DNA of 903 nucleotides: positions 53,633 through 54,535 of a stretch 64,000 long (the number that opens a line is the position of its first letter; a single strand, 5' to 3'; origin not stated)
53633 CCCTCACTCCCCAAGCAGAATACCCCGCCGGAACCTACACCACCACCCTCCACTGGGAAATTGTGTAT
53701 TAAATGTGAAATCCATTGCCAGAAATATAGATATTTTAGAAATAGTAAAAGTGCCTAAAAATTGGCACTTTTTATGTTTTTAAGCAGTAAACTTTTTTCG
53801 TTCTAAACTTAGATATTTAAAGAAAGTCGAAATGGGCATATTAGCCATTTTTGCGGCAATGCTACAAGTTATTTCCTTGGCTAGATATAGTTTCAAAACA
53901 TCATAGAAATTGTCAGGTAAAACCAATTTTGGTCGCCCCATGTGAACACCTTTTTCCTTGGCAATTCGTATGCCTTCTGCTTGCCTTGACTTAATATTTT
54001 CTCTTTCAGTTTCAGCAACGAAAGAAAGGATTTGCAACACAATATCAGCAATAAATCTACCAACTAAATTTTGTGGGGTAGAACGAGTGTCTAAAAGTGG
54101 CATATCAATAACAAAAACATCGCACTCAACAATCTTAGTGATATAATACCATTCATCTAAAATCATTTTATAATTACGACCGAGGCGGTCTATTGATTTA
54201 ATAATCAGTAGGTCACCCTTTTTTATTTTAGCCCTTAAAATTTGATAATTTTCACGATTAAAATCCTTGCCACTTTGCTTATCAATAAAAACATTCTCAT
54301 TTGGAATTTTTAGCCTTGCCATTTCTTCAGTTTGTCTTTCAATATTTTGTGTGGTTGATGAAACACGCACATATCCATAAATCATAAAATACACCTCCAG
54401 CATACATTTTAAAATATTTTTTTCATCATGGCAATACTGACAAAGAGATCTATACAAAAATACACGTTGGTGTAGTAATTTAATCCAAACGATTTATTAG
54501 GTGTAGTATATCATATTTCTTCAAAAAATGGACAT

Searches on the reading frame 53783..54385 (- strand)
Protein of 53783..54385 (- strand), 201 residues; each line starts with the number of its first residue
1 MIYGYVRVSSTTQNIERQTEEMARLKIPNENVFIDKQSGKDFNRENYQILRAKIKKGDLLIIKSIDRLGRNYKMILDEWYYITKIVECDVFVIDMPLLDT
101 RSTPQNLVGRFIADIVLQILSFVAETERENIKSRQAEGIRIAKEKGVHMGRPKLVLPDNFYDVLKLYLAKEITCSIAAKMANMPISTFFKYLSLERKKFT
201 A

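Call 4: search_protein_families(library=pfam, proteins=[window:53783-54385:-])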
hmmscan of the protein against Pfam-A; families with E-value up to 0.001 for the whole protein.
window:53783-54385:- (201 aa): 1 family
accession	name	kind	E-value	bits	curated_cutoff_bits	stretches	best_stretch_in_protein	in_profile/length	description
PF00239.26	Resolvase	-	4.8e-25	88.8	23.3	1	2-147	1-144/145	Resolvase, N terminal domain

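Call 6: find_encoding_contigs(protein=window:53783-54385:-, flank=6000, max_places=10)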
Protein window:53783-54385:- (201 aa): 13 contigs read that carry it; 9 places shown.
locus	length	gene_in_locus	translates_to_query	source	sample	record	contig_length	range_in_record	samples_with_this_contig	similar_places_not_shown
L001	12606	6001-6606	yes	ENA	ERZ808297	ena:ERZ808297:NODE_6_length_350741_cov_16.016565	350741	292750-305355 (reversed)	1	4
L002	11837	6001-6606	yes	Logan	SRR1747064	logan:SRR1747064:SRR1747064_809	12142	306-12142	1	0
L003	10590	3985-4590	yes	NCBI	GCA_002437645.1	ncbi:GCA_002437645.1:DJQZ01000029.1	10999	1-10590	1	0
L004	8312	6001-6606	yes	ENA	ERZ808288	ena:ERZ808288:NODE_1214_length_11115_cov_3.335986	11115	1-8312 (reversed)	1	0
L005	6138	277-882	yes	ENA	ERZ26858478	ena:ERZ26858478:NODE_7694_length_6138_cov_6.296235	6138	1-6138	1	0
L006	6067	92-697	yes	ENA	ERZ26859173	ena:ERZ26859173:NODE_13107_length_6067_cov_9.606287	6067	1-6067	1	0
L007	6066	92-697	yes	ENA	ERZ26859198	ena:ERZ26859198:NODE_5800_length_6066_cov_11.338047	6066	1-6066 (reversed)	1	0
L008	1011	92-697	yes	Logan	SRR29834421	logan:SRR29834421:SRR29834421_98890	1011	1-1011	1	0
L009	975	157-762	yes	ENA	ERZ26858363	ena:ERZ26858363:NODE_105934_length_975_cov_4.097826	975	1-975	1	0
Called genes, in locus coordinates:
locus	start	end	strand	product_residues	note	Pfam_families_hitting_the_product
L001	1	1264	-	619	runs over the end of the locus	PF01555:N6_N4_Mtase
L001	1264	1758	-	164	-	-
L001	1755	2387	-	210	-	PF14335:DUF4391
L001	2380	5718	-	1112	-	PF00270:DEAD (faint), PF00176:SNF2-rel_dom, PF04851:ResIII (faint), PF00271:Helicase_C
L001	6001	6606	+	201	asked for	PF00239:Resolvase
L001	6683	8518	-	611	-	PF20585:Pectate_lyase_5, PF17936:Big_6 (faint)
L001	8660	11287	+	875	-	PF01841:Transglut_core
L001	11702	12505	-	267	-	PF04002:RadC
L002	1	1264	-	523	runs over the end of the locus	?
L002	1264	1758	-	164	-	-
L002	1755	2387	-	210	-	PF14335:DUF4391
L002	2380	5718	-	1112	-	PF00270:DEAD (faint), PF00176:SNF2-rel_dom, PF04851:ResIII (faint), PF00271:Helicase_C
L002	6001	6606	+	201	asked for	PF00239:Resolvase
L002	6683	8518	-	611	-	PF20585:Pectate_lyase_5, PF17936:Big_6 (faint)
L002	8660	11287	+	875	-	PF01841:Transglut_core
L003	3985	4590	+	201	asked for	PF00239:Resolvase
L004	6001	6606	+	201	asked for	PF00239:Resolvase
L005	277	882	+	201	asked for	PF00239:Resolvase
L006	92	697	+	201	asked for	PF00239:Resolvase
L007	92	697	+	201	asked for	PF00239:Resolvase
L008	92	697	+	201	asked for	PF00239:Resolvase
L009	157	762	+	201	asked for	PF00239:Resolvase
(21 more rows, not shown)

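Call 7: search_protein_families(library=padloc, proteins=[window:53783-54385:-])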
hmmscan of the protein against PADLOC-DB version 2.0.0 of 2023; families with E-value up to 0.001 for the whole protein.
window:53783-54385:- (201 aa): 0 families

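Call 19: search_protein_families(library=ncbifam, proteins=[window:53783-54385:-], max_evalue=0.01)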
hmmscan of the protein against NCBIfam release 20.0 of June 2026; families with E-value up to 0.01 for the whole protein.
window:53783-54385:- (201 aa): 5 families
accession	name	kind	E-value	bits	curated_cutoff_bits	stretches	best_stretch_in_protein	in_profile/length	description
NF009949.0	PRK13413.1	equivalog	1.1e-14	54.6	272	1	1-193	1-194/203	master DNA invertase Mpi family serine-type recombinase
NF041201.1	recomb_XisF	equivalog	4.1e-12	45.8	375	1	2-149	1-143/465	fdxN element excision recombinase XisF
NF047344.1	SCCmet_CcrA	equivalog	3.3e-06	26.5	700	1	4-146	6-146/442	cassette chromosome recombinase CcrA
NF049883.1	resolv_YneB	equivalog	0.00075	19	175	1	5-146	5-146/211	YneB family resolvase-like protein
NF033518.0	transpos_IS607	equivalog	0.0028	17.2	110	1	2-108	56-164/187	IS607 family transposase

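Call 20: search_solved_structures(query=window:53783-54385:-, max_evalue=0.001, show_alignments=2)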
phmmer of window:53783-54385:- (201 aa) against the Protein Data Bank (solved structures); distinct sequences matched with E-value up to 0.001: 16.
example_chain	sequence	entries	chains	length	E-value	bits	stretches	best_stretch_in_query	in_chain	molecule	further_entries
2r0q_C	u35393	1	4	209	3.9e-31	111.3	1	1-162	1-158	Putative transposon Tn552 DNA-invertase bin3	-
5c32_B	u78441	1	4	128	2.3e-20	76.1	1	1-129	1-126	Putative transposon Tn552 DNA-invertase bin3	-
5c31_A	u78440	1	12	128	8.1e-20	74.4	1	1-129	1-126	Sin, putative plasmid resolvase dimer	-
5c34_B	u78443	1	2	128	8.5e-20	74.3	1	1-129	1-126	Putative transposon Tn552 DNA-invertase bin3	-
1zr2_A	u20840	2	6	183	1.4e-19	73.6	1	2-192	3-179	Transposon gamma-delta resolvase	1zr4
5c35_A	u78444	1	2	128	1.6e-19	73.4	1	1-129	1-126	Recombinase Sin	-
2gm4_A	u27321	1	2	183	2e-19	73.1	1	2-192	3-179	Transposon gamma-delta resolvase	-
5cy1_A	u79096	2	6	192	9.9e-19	70.8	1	2-196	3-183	Transposon Tn3 resolvase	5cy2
1gdt_A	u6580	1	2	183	2.8e-18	69.3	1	2-192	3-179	PROTEIN (GAMMA DELTA RESOLVASE)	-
3pkz_A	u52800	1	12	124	4.1e-18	68.8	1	1-127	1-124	Recombinase Sin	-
1gdr_A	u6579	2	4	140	8.5e-16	61.3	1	2-147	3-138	GAMMA DELTA-RESOLVASE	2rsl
2gm5_A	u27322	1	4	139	2.1e-15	59.9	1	2-142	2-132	Transposon gamma-delta resolvase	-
4m6f_A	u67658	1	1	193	1.7e-12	50.5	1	1-191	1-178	DNA-invertase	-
3uj3_X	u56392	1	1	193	2.2e-12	50.2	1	1-191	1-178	DNA-invertase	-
1ght_A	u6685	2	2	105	1.4e-11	47.5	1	2-72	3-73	TRANSPOSON GAMMA-DELTA RESOLVASE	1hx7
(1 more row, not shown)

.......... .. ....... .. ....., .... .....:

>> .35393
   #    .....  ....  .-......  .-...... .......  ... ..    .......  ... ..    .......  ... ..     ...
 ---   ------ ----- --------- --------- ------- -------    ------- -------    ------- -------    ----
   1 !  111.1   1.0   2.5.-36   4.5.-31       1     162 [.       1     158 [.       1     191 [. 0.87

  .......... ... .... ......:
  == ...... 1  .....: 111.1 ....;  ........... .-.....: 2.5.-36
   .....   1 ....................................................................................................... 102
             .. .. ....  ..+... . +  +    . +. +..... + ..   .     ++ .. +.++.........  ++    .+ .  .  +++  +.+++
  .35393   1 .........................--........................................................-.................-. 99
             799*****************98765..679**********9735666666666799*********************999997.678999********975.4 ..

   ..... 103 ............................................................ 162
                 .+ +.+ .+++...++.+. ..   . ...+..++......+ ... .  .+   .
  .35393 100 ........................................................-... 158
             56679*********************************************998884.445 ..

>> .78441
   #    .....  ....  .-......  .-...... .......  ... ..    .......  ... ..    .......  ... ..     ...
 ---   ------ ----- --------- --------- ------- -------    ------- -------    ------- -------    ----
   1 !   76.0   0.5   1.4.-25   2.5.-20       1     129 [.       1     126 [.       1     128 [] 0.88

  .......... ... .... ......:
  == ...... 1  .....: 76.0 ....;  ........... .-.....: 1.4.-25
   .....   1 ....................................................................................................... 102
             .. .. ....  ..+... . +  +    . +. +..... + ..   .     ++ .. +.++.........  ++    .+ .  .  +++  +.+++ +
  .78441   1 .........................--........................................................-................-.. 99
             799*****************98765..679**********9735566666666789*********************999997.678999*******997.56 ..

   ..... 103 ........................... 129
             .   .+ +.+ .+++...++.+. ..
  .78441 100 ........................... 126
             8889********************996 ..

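Call 21: find_homologous_proteins(query=window:53783-54385:-, max_evalue=1e-20)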
Query window:53783-54385:- (201 aa): 8000 proteins with E <= 1e-20 among 8000 candidates; the best 120 are listed.
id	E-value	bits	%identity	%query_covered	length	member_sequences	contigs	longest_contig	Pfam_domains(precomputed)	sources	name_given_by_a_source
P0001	2.7e-126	436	100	100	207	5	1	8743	PF00239.27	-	-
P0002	1.6e-121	421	96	100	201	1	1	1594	PF00239.27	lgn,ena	-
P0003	1.8e-121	420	96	100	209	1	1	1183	PF00239.27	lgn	-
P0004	1.2e-120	418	94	100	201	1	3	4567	PF00239.27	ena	-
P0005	1.2e-120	418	96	100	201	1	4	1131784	PF00239.27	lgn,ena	-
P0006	1.6e-120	417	96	100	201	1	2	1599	PF00239.27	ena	-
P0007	1.7e-120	417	95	100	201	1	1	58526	PF00239.27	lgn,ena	-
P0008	1.8e-120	417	95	100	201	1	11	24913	PF00239.27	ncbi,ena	-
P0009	3.0e-120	416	95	100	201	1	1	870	PF00239.27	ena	-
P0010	3.3e-120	416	96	100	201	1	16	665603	PF00239.27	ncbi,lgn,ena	-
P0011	3.4e-120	416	95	100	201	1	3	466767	PF00239.27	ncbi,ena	-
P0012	4.1e-120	416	95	100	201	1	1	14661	PF00239.27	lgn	-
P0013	4.4e-120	416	95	100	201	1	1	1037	PF00239.27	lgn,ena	-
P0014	4.6e-120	416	95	100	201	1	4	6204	PF00239.27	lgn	-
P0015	4.6e-120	416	95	100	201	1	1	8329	PF00239.27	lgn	-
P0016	5.5e-120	416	95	100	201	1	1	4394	PF00239.27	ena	-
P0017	6.1e-120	415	95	100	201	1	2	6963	PF00239.27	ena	-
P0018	6.2e-120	415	95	100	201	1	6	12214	PF00239.27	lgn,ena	-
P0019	6.3e-120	415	95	100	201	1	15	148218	PF00239.27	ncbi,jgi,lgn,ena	-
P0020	6.4e-120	415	95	100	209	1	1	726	PF00239.27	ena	-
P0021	8.4e-120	415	95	100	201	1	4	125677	PF00239.27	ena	-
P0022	8.9e-120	415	94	100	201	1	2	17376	PF00239.27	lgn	-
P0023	1.1e-119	415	94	100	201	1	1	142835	PF00239.27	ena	-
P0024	1.1e-119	415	95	100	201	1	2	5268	PF00239.27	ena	-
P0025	1.5e-119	414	95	100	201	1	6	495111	PF00239.27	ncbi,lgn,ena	-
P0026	1.6e-119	414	95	100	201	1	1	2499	PF00239.27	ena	-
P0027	1.6e-119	414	94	100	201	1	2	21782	PF00239.27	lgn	-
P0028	1.7e-119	414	95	100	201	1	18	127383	PF00239.27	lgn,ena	-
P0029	2.2e-119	414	95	100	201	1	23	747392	PF00239.27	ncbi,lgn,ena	-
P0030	2.5e-119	413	95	100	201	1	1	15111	PF00239.27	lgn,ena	-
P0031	2.5e-119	413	94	100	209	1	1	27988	PF00239.27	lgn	-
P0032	3.1e-119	413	94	100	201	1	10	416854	PF00239.27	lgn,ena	-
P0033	4.7e-119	413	95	100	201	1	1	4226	PF00239.27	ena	-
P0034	5.5e-119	412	94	100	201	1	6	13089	PF00239.27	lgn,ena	-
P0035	6.2e-119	412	93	100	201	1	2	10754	PF00239.27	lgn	-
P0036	1.1e-118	411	95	100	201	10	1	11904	PF00239.27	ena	-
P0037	1.8e-118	411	94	100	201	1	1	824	PF00239.27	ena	-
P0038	1.8e-118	411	95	100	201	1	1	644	PF00239.27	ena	-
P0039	2.1e-118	410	94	100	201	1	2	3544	PF00239.27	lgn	-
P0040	2.5e-118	410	94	100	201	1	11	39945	PF00239.27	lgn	-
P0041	2.6e-118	410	94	100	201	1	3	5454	PF00239.27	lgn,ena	-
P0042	3.8e-118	410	94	100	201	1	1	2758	PF00239.27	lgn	-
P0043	4.8e-118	409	94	100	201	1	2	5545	PF00239.27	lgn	-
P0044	8.9e-118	408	94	100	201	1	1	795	PF00239.27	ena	-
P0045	9.2e-118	408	94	100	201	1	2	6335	PF00239.27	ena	-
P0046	4.4e-117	406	94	100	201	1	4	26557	PF00239.27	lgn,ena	-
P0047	5.1e-117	406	94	100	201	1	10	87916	PF00239.27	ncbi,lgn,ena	-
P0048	5.7e-117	406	93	100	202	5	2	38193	PF00239.27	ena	-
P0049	5.9e-117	406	94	100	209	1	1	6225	PF00239.27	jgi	-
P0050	3.8e-116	403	93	100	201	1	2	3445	PF00239.27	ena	-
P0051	1.0e-115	402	90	100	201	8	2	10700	PF00239.27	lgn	-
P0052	9.7e-113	392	87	100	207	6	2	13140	PF00239.27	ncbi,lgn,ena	-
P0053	5.2e-112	390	89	98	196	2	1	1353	PF00239.27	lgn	-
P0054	8.0e-112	389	87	100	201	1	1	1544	PF00239.27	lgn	-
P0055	1.3e-104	366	82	100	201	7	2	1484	PF00239.27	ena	-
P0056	1.6e-104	365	81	100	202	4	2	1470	PF00239.27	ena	-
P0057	2.2e-103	362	82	100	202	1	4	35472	PF00239.27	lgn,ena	-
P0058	9.0e-101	353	79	99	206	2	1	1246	PF00239.27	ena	-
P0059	1.7e-100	352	81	100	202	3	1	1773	PF00239.27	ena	-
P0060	7.0e-100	350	79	100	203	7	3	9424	PF00239.27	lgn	-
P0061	7.6e-100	350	77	100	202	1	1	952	PF00239.27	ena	-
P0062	1.2e-99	349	79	100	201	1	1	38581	PF00239.27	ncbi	ncbi:MAG: recombinase family protein [Candidatus Caccovivens sp.]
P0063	1.4e-99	349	80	99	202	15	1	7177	PF00239.27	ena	-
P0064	3.5e-97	341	78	99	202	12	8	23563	PF00239.27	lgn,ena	-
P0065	4.4e-97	341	79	99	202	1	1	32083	PF00239.27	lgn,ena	-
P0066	6.6e-97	340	79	97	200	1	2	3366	PF00239.27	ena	-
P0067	1.2e-96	340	80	97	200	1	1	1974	PF00239.27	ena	-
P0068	2.3e-96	339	79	97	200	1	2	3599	PF00239.27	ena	-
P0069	7.7e-96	337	78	98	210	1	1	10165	PF00239.27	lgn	-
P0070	3.4e-94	332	83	90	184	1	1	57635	PF00239.27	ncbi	-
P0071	3.4e-94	332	76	99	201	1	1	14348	PF00239.27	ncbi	-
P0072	4.9e-83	295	71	97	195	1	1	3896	PF00239.27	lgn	-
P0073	8.3e-83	294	71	95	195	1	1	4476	PF00239.27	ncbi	-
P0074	8.7e-83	294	71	97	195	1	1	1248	PF00239.27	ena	-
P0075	9.3e-83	294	71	97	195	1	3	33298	PF00239.27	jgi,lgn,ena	-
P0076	9.3e-83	294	71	97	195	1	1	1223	PF00239.27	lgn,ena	-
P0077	9.7e-83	294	71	97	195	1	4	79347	PF00239.27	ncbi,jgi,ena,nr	ncbi:MAG TPA: recombinase family protein [Bacilli bacterium]|nr:recombinase family protein [Bacilli 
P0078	1.0e-82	294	71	97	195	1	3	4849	PF00239.27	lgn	-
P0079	1.3e-82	294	69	97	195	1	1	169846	PF00239.27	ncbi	ncbi:MAG: recombinase family protein [Bacilli bacterium]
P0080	3.5e-82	292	70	97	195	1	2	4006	PF00239.27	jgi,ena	-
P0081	5.1e-82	292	69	97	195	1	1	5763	PF00239.27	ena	-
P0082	5.3e-82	292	69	97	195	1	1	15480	PF00239.27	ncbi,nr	ncbi:MAG: recombinase family protein [Acholeplasmataceae bacterium]|nr:recombinase family protein [A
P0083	7.3e-82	291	70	97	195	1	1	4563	PF00239.27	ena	-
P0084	7.8e-82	291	67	100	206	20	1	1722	PF00239.27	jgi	jgi:DNA invertase Pin-like site-specific DNA recombinase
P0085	1.2e-81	291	68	100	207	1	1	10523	PF00239.27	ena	-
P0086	1.3e-81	291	69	97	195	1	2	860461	PF00239.27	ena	-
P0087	1.8e-81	290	67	97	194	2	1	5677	PF00239.27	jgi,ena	-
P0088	2.1e-81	290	69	97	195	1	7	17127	PF00239.27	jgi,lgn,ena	-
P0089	2.3e-81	290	69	97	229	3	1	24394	PF00239.27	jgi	jgi:DNA invertase Pin-like site-specific DNA recombinase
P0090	2.4e-81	290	68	97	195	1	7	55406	PF00239.27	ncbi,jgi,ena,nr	ncbi:MAG TPA: recombinase family protein [Bacilli bacterium]|nr:recombinase family protein [Bacilli 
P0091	2.6e-81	290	67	97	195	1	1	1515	PF00239.27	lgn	-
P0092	4.2e-81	289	69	97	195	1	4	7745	PF00239.27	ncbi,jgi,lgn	jgi:DNA invertase Pin-like site-specific DNA recombinase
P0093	4.5e-81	289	66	97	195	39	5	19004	PF00239.27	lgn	-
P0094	4.6e-81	289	68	100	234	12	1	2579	PF00239.27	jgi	-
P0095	5.6e-81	288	68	97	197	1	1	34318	PF00239.27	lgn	-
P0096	6.7e-81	288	68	99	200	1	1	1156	PF00239.27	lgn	-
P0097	7.4e-81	288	68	97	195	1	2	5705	PF00239.27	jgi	-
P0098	1.3e-80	287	67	97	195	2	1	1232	PF00239.27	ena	-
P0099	1.4e-80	287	67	96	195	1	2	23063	PF00239.27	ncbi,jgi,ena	jgi:DNA invertase Pin-like site-specific DNA recombinase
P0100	2.1e-80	287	68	96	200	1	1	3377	PF00239.27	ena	-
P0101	2.6e-80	286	69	95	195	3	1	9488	PF00239.27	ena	-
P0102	3.9e-80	286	68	97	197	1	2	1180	PF00239.27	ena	-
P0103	4.6e-80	286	66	96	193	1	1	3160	PF00239.27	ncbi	-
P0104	5.0e-80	285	67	99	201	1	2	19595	PF00239.27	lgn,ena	-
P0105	5.3e-80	285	68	96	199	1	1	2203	PF00239.27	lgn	-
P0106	6.1e-80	285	68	96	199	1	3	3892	PF00239.27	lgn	-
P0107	6.1e-80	285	68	96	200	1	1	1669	PF00239.27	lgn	-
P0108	6.7e-80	285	68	95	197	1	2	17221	PF00239.27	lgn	-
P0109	8.7e-80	285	67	100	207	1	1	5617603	PF00239.27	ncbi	-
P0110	9.4e-80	284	70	96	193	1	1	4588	PF00239.27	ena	-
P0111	1.2e-79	284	67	97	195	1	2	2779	PF00239.27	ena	-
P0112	1.3e-79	284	68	97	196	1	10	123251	PF00239.27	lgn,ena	-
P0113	1.4e-79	284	70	96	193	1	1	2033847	PF00239.27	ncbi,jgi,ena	jgi:DNA invertase Pin-like site-specific DNA recombinase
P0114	1.6e-79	284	70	96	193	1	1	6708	PF00239.27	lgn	-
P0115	1.6e-79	284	66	99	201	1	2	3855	PF00239.27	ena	-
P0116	1.8e-79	284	70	96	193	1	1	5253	PF00239.27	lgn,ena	-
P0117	1.9e-79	283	70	96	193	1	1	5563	PF00239.27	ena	-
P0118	2.0e-79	283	69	96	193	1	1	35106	PF00239.27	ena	-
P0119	2.1e-79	283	69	97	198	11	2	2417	PF00239.27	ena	-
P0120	2.2e-79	283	68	97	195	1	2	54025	PF00239.27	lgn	-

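Call 22: find_encoding_contigs(protein=P0029, flank=2500, max_places=10)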
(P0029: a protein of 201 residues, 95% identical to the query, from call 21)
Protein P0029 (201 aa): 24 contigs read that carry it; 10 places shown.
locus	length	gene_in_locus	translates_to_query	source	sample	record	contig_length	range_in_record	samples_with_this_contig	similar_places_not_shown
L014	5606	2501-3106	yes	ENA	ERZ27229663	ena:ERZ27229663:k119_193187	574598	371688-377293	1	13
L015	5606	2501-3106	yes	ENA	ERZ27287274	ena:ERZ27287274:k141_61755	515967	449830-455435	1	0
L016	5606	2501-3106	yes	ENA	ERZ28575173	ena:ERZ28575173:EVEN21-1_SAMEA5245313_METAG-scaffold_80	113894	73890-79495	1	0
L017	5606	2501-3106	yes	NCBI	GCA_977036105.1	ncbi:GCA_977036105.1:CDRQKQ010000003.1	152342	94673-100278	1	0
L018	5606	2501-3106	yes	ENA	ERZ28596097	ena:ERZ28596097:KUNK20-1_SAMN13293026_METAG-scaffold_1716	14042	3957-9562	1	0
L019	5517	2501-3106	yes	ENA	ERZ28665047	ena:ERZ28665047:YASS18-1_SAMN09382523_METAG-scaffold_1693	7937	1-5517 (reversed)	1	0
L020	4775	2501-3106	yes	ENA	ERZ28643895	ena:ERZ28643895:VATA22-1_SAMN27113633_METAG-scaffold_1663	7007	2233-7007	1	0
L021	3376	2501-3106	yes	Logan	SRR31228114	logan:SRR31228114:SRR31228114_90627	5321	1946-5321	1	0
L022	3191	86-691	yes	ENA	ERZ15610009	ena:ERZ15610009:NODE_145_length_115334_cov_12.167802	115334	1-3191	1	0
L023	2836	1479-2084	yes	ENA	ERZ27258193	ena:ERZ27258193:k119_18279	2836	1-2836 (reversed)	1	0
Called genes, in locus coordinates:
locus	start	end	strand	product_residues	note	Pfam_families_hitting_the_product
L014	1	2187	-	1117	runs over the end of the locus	PF00270:DEAD (faint), PF00176:SNF2-rel_dom, PF04851:ResIII, PF00271:Helicase_C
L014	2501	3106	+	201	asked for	PF00239:Resolvase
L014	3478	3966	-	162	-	PF04525:LOR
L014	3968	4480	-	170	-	-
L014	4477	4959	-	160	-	-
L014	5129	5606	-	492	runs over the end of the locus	PF09547:SpoIVA_ATPase, PF20438:SpoIVA_middle, PF20439:SpoIVA_C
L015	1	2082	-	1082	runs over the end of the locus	PF00270:DEAD (faint), PF00176:SNF2-rel_dom, PF04851:ResIII, PF00271:Helicase_C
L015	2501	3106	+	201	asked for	PF00239:Resolvase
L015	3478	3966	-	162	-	PF04525:LOR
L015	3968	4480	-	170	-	-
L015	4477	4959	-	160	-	-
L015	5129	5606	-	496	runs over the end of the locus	PF09547:SpoIVA_ATPase, PF20438:SpoIVA_middle, PF20439:SpoIVA_C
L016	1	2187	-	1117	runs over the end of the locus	PF00270:DEAD (faint), PF00176:SNF2-rel_dom, PF04851:ResIII, PF00271:Helicase_C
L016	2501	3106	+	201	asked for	PF00239:Resolvase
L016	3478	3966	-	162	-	PF04525:LOR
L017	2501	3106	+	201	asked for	PF00239:Resolvase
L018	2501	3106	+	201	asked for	PF00239:Resolvase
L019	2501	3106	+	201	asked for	PF00239:Resolvase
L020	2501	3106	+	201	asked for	PF00239:Resolvase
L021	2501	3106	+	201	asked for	PF00239:Resolvase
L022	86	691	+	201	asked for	PF00239:Resolvase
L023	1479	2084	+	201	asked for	PF00239:Resolvase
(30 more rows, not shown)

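Call 23: find_encoding_contigs(protein=P0028, flank=2500, max_places=10)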
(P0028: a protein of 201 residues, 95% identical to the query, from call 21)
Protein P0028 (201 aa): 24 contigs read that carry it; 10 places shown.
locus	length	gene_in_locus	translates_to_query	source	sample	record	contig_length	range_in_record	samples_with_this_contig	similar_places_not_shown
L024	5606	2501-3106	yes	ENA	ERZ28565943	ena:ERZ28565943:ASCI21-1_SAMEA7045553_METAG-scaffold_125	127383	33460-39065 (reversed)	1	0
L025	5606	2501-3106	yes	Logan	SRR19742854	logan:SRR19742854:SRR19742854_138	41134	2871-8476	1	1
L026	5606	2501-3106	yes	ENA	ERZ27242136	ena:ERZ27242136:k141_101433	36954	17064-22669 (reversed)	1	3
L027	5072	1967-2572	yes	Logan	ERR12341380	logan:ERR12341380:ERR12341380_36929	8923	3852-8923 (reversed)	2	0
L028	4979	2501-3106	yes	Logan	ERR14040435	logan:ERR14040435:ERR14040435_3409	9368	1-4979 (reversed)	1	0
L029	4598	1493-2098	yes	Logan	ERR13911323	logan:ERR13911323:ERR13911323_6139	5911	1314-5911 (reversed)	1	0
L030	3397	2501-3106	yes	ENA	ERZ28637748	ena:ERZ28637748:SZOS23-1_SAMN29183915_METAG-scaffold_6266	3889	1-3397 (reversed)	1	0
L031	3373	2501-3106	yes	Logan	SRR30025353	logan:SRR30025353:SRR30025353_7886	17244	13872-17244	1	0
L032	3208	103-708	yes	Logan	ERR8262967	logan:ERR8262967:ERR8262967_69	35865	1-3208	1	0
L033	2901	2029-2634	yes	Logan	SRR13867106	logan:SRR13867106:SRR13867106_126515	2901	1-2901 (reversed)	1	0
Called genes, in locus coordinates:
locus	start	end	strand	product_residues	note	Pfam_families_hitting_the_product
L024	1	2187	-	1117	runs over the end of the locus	PF00270:DEAD (faint), PF00176:SNF2-rel_dom, PF04851:ResIII, PF00271:Helicase_C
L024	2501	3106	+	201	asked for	PF00239:Resolvase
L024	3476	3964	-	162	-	PF04525:LOR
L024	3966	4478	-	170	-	-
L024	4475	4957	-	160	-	-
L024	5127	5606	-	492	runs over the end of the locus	PF09547:SpoIVA_ATPase, PF20438:SpoIVA_middle, PF20439:SpoIVA_C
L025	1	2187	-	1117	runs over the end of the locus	PF00270:DEAD (faint), PF00176:SNF2-rel_dom, PF04851:ResIII, PF00271:Helicase_C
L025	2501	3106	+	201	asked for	PF00239:Resolvase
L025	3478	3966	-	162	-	PF04525:LOR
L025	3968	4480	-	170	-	-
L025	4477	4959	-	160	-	-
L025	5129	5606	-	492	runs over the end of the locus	PF09547:SpoIVA_ATPase, PF20438:SpoIVA_middle, PF20439:SpoIVA_C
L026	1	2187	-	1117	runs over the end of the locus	PF00270:DEAD (faint), PF00176:SNF2-rel_dom, PF04851:ResIII, PF00271:Helicase_C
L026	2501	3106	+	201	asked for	PF00239:Resolvase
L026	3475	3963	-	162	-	PF04525:LOR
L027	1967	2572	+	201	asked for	PF00239:Resolvase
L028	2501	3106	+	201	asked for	PF00239:Resolvase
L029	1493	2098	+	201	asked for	PF00239:Resolvase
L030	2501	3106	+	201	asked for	PF00239:Resolvase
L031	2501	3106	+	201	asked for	PF00239:Resolvase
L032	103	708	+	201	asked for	PF00239:Resolvase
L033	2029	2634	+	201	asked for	PF00239:Resolvase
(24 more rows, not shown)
